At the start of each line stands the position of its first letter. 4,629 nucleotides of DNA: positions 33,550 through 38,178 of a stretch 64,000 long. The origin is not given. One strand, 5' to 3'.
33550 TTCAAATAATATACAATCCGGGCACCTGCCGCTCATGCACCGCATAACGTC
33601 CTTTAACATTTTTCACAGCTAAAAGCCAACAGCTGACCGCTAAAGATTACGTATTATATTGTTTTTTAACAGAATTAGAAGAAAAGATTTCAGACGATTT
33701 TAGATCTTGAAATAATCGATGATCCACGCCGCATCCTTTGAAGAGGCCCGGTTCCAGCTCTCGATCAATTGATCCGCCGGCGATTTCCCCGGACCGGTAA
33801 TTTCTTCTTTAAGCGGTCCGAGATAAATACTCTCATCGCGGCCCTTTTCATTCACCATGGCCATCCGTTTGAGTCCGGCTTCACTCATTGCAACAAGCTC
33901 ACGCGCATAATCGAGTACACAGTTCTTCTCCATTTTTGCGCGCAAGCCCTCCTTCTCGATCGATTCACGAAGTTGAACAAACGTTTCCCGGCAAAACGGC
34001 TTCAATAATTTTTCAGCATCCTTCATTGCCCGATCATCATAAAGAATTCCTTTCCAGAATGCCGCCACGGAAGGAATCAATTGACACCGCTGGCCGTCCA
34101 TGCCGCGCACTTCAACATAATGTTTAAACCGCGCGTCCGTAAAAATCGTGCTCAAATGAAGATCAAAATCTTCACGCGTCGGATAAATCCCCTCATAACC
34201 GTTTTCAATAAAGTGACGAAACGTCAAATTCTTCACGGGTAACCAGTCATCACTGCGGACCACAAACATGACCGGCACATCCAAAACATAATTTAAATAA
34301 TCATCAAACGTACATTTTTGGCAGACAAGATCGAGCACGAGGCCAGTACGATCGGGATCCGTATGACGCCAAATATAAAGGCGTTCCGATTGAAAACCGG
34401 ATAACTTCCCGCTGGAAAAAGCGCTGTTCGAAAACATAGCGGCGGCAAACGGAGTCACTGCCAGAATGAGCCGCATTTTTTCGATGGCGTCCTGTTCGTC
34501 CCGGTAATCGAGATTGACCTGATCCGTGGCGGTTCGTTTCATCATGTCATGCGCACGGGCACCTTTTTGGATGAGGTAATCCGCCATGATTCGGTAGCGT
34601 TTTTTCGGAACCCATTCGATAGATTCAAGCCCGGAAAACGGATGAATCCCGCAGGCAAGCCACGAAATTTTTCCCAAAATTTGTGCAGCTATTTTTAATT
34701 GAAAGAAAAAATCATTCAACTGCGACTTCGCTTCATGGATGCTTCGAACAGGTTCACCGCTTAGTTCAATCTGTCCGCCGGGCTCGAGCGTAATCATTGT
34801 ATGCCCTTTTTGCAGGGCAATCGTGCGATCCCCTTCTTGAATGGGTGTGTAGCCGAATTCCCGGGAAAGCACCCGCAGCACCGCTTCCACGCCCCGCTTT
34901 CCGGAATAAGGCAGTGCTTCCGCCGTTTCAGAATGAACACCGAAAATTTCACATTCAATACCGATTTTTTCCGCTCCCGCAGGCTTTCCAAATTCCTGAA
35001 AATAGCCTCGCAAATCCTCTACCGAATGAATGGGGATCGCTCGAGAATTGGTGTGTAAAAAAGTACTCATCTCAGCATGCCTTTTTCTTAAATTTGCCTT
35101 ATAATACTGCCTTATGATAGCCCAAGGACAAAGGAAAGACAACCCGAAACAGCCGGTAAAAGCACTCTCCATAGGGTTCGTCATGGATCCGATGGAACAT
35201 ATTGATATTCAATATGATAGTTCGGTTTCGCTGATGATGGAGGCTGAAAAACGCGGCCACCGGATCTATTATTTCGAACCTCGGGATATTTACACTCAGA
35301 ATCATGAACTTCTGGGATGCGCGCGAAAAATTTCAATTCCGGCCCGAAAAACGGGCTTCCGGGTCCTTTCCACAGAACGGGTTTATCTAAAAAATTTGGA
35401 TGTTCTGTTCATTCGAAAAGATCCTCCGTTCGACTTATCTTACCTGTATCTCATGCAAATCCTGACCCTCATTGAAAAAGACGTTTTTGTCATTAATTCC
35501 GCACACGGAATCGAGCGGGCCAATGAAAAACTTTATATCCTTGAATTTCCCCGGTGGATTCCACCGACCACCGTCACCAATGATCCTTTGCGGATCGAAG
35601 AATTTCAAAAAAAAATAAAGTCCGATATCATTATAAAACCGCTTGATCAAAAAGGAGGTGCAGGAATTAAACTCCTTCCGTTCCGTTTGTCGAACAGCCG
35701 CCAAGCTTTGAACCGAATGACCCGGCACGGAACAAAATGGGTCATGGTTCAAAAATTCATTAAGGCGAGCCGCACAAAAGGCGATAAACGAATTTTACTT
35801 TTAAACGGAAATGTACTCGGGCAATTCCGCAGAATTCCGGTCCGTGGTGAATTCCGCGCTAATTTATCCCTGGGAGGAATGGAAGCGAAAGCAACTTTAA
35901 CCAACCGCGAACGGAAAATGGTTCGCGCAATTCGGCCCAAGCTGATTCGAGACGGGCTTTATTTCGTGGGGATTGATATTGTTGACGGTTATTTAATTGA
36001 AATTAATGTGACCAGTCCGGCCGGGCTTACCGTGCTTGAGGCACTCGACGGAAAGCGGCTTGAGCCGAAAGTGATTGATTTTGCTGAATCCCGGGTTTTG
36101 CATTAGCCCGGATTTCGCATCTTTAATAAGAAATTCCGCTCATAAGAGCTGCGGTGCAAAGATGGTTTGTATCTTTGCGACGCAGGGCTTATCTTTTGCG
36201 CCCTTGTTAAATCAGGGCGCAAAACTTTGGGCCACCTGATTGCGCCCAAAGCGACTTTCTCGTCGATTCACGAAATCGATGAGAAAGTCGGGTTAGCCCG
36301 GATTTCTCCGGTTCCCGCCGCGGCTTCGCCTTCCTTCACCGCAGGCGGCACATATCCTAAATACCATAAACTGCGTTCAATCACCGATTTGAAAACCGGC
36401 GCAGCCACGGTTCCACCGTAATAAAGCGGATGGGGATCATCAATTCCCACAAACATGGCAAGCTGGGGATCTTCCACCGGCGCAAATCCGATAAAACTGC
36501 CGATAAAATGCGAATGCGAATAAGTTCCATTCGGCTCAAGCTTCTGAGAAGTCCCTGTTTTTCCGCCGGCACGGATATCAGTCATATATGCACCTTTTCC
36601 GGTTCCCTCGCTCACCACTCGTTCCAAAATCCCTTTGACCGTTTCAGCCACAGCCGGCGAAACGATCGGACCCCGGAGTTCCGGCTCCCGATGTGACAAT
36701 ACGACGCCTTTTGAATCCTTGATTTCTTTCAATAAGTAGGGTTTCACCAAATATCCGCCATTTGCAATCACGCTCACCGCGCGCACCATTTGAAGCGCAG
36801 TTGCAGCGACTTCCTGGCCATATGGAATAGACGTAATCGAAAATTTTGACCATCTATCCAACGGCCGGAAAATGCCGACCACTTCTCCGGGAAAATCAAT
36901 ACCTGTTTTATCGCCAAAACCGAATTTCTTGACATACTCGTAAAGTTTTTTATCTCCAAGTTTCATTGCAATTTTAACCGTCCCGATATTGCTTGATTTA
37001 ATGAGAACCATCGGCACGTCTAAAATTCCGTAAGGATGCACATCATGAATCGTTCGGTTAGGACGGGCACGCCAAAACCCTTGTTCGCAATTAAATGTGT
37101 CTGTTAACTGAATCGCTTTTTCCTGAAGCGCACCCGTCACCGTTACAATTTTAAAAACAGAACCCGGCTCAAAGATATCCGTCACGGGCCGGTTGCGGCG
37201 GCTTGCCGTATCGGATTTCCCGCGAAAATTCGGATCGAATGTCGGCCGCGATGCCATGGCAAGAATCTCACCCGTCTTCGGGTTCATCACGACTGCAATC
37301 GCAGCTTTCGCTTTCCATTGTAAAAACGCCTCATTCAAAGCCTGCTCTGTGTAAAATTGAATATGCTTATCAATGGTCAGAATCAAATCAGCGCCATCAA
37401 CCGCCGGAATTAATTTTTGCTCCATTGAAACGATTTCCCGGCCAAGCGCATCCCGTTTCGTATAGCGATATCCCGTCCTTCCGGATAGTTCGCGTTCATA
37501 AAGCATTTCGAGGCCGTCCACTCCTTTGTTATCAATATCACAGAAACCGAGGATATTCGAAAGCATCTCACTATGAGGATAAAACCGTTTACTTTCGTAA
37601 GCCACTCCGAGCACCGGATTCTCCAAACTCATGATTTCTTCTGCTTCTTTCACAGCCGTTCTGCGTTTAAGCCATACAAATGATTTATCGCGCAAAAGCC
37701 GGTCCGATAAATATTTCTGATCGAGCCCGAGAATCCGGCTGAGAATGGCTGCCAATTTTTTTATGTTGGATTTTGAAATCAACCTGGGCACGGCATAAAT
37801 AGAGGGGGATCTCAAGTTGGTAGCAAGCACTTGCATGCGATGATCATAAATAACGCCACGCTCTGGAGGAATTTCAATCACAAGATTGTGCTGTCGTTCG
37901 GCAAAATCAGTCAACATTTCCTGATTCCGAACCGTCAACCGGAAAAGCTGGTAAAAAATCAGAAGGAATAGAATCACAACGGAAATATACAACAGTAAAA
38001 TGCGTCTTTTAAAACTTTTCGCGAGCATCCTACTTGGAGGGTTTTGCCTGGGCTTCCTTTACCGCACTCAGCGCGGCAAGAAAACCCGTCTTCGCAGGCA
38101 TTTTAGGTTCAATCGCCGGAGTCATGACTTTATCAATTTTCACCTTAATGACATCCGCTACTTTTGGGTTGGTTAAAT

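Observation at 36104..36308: Modular multi-hairpin MITE-like repeat family (family B): 6 copies in 64 kb with TIR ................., several donating stop codons to flanking genes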

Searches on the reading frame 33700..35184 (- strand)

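Call 83: search_protein_families(library=pfam, max_evalue=0.000001, proteins=[window:33700-35184:-])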
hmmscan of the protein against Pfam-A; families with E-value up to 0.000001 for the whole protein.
window:33700-35184:- (494 aa): 1 family
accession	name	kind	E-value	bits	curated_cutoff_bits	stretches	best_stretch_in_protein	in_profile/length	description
PF04107.18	GCS2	-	3.4e-48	164.9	21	1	112-389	20-281/291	Glutamate-cysteine ligase family 2(GCS2)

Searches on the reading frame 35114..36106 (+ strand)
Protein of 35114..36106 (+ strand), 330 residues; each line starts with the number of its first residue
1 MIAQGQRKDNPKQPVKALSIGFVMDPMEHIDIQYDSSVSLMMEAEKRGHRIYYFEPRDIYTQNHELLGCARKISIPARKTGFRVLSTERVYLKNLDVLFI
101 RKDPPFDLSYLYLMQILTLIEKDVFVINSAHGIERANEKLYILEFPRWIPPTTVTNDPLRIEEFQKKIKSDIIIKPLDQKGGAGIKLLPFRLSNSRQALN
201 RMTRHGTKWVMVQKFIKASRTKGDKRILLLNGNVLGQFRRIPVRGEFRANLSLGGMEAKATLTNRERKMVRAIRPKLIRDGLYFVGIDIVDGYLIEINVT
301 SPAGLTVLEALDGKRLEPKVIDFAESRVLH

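Call 22: find_encoding_contigs(protein=window:35114-36106:+, flank=3000, max_places=6)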
Protein window:35114-36106:+ (330 aa): 3 contigs read that carry it; 2 places shown.
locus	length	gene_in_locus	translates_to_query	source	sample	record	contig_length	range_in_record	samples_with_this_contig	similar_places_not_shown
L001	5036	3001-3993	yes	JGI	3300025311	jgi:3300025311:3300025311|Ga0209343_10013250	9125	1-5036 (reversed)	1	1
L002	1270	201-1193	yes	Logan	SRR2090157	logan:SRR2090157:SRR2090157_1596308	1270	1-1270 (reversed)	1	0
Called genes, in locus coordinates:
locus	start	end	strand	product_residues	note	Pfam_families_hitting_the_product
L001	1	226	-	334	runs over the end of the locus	PF07676:PD40 (faint)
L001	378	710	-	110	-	-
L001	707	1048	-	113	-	PF18924:DUF5674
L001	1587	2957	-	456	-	PF04107:GCS2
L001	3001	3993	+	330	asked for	PF02951:GSH-S_N, PF02955:GSH-S_ATP, PF08443:RimK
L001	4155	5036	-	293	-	?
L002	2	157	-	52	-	?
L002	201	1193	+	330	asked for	PF02951:GSH-S_N, PF02955:GSH-S_ATP, PF08443:RimK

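Call 47: search_protein_families(library=ncbifam, proteins=[window:35114-36106:+], max_evalue=0.00001)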
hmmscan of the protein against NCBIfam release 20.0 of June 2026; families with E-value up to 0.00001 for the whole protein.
window:35114-36106:+ (330 aa): 7 families
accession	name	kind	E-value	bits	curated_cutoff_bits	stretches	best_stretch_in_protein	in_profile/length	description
NF003573.0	PRK05246.1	equivalog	9.7e-95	317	272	1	18-328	2-313/316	glutathione synthase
TIGR01380.1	glut_syn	equivalog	6.7e-91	304.5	299.05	1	18-326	1-310/312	glutathione synthase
NF009110.0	PRK12458.1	subfamily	4.6e-70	236.3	408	1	19-328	2-324/349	glutathione synthetase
NF040720.1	MptN_Meth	equivalog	9.1e-21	74.2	350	1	84-310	45-277/291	tetrahydromethanopterin:alpha-L-glutamate ligase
TIGR00768.1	rimK_fam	subfamily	3.2e-19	69.3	143.4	1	38-291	14-240/276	RimK family alpha-L-glutamate ligase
NF007764.0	PRK10446.1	equivalog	1.2e-08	34.6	331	1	172-327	138-289/300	30S ribosomal protein S6--L-glutamate ligase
TIGR02144.1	LysX_arch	equivalog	2.8e-06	26.6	275.6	1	118-298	67-251/281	lysine biosynthesis protein LysX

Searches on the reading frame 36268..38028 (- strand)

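Call 47: search_protein_families(library=ncbifam, proteins=[window:36268-38028:-], max_evalue=0.00001)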
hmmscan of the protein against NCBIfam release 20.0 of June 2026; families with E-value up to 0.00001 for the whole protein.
window:36268-38028:- (586 aa): 23 families
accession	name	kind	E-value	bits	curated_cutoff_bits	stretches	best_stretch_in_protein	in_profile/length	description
TIGR02214.1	spoVD_pbp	equivalog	1.5e-152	509.2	688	1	9-571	1-571/636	stage V sporulation protein D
NF053573.1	PBP2_PenA_Neis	exception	3.9e-104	349.2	1105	1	7-561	25-568/572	peptidoglycan D,D-transpeptidase PBP2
TIGR03423.1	pbp2_mrdA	equivalog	7.8e-96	321.9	455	1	8-552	1-589/593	penicillin-binding protein 2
NF011685.0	PRK15105.1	subfamily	3.7e-74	250.3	737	1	11-568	25-572/588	peptidoglycan glycosyltransferase FtsI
NF038271.1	strep_PBP2X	exception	8.6e-55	186.2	1050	1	9-549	25-608/750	penicillin-binding protein PBP2X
TIGR02074.1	PBP_1a_fam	subfamily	5.8e-35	121.1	508.75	1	209-551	220-530/535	PBP1A family penicillin-binding protein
NF008061.0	PRK10795.1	equivalog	6e-35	120.9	962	2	169-527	207-590/634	peptidoglycan DD-transpeptidase MrdA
NF038278.1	strep_PBP2B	exception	1.6e-31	109.5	975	3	162-357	256-453/678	penicillin-binding protein PBP2B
NF051842.1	PBP4_5_Efaec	equivalog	3.9e-29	101.5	700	1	54-495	162-614/668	penicillin-binding protein PBP4(5)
NF000237.1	MECA_PBP2A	equivalog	4.5e-23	81.4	750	1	42-530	136-634/668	PBP2a family beta-lactam-resistant peptidoglycan transpeptidase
NF000408.1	MECA2_pure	exception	4.7e-20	71.3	1525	1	39-495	133-602/668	PBP2a family beta-lactam-resistant peptidoglycan transpeptidase MecA2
NF000409.1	MECA_pure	exception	2.3e-19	69.3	1490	1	51-443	145-562/668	PBP2a family beta-lactam-resistant peptidoglycan transpeptidase MecA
NF000410.1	MECA1_pure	exception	3.1e-19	68.6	1480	1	48-526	140-628/666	PBP2a family beta-lactam-resistant peptidoglycan transpeptidase MecA1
NF051885.1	tranpepglycosPbpC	equivalog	2.1e-18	66.2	900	1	215-548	294-588/632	multimodular transpeptidase-transglycosylase PbpC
NF000407.1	MECC_PBP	exception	3e-14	52.2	1500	1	169-531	276-632/665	PBP2a family beta-lactam-resistant peptidoglycan transpeptidase MecC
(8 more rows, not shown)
